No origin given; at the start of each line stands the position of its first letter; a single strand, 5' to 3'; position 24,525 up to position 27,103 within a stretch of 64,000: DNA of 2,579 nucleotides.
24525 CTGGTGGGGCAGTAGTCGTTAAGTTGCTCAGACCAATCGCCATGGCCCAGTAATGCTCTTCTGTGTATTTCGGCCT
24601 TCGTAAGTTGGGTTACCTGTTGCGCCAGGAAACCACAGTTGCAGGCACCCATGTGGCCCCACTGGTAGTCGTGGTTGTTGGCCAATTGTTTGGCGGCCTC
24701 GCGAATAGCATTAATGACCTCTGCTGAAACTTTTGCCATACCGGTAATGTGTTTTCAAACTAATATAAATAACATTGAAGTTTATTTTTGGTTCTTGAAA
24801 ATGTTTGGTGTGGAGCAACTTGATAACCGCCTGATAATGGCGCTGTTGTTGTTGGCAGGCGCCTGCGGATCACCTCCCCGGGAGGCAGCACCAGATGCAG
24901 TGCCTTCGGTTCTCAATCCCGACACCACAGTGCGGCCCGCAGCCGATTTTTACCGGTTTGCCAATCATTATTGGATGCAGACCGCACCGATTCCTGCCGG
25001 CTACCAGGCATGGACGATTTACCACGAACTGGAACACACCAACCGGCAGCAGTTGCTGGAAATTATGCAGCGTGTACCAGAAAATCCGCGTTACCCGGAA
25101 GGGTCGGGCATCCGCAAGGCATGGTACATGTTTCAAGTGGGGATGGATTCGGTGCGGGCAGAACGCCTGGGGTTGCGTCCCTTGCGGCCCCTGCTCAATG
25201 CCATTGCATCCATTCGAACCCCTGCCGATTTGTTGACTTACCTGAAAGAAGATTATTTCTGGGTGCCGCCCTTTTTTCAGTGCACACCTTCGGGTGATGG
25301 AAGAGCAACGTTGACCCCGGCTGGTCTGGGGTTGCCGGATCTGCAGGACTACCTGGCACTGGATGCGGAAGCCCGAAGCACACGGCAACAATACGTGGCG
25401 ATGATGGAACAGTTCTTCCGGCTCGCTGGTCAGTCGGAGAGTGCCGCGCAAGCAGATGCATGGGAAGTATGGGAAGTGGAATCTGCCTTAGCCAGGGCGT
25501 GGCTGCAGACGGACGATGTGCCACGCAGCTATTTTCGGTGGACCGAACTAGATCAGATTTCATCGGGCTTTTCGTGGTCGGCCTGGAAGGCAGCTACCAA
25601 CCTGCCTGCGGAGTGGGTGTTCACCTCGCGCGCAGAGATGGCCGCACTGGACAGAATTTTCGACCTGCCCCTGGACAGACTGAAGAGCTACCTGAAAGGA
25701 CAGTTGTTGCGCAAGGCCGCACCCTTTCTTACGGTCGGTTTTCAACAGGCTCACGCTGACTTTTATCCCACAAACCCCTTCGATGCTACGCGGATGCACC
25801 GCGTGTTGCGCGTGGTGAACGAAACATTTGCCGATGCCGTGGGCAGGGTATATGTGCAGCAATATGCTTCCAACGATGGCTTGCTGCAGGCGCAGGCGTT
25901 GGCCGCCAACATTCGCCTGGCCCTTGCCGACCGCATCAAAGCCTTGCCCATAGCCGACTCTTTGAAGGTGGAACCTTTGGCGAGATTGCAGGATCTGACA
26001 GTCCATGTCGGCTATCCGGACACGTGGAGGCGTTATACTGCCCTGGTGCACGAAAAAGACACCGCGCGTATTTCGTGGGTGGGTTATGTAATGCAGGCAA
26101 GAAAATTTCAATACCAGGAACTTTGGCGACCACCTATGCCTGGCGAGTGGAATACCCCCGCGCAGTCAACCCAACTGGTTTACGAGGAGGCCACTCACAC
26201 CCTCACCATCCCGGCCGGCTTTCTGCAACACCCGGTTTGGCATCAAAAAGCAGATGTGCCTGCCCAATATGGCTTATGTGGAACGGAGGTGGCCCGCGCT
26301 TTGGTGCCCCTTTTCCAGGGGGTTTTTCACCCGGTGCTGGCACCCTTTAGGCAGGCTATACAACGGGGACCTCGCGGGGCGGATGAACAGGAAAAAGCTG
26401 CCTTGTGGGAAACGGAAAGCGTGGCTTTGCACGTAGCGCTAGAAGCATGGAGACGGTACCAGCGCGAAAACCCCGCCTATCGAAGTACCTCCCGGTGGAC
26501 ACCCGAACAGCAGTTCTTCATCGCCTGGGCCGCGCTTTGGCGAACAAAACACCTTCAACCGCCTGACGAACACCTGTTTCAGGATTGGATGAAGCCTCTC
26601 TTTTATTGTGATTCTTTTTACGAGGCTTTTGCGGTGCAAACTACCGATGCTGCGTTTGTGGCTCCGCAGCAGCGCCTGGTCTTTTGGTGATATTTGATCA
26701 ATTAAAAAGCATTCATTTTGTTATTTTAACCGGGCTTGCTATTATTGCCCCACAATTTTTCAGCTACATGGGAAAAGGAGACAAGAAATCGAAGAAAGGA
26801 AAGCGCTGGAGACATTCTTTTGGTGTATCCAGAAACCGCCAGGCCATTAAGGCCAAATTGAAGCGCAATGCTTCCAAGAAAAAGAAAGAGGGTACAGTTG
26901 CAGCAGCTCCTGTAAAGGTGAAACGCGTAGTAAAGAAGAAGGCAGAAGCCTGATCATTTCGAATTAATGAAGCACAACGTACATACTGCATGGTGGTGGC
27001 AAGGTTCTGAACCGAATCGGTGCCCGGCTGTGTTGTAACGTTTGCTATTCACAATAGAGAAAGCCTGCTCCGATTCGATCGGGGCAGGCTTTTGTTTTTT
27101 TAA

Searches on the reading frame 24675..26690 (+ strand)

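Call 9: search_protein_families(library=pfam, proteins=[window:24675-26690:+])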
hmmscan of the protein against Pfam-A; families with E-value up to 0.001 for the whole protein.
window:24675-26690:+ (671 aa): 2 families
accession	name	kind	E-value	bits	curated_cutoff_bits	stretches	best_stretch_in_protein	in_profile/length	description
PF05649.18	Peptidase_M13_N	-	4.3e-53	181.5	32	1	88-448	1-381/381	Peptidase family M13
PF01431.27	Peptidase_M13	-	5.2e-09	36.5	24.5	1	583-667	110-204/205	Peptidase family M13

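Call 10: search_protein_families(library=ncbifam, proteins=[window:24675-26690:+], max_evalue=1)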
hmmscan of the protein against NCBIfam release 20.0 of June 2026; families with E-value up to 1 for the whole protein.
window:24675-26690:+ (671 aa): 1 family
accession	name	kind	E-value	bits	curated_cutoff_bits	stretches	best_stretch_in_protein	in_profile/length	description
NF052391.1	endpepPepOLacoc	equivalog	1.2e-11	44.1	1000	1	374-542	306-476/627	endopeptidase PepO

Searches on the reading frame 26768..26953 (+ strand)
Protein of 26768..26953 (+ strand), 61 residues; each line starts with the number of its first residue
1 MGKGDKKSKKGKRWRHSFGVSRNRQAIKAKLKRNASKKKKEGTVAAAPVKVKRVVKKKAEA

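Call 9: search_protein_families(library=pfam, proteins=[window:26768-26953:+])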
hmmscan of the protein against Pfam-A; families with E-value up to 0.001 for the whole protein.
window:26768-26953:+ (61 aa): 2 families
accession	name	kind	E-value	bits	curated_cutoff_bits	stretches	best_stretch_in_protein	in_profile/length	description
PF17070.10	Thx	-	9.7e-05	22.8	29.7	1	1-25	1-25/27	30S ribosomal protein Thx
PF17067.10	RPS31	-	0.00026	21.5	32.5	1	2-30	56-84/99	Ribosomal protein S31e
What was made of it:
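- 26768..26953 (+): Gene for 30S ribosomal protein bTHX (61 aa). There is a weak Pfam Thx hit (call 9).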

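Call 10: search_protein_families(library=ncbifam, proteins=[window:26768-26953:+], max_evalue=1)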
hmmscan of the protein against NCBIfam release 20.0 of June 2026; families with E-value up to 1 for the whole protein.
window:26768-26953:+ (61 aa): 4 families
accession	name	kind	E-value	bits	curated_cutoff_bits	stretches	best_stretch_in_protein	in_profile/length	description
TIGR04560.1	ribo_THX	equivalog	1.4e-11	44.1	26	1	1-25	1-25/26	30S ribosomal protein THX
NF011339.0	PRK14753.1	equivalog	0.00018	21.4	58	1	1-24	1-24/27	30S ribosomal protein Thx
TIGR03474.1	incFII_RepA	equivalog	0.057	12.6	446.9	1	5-58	203-256/275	incFII family plasmid replication initiator RepA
NF010313.0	PRK13750.1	subfamily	0.12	11.4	478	1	5-58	213-266/287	replication protein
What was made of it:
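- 26768..26953 (+): TIGR04560 ribo_THX scores 44.1 bits against a cut-off of 26 (call 10).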
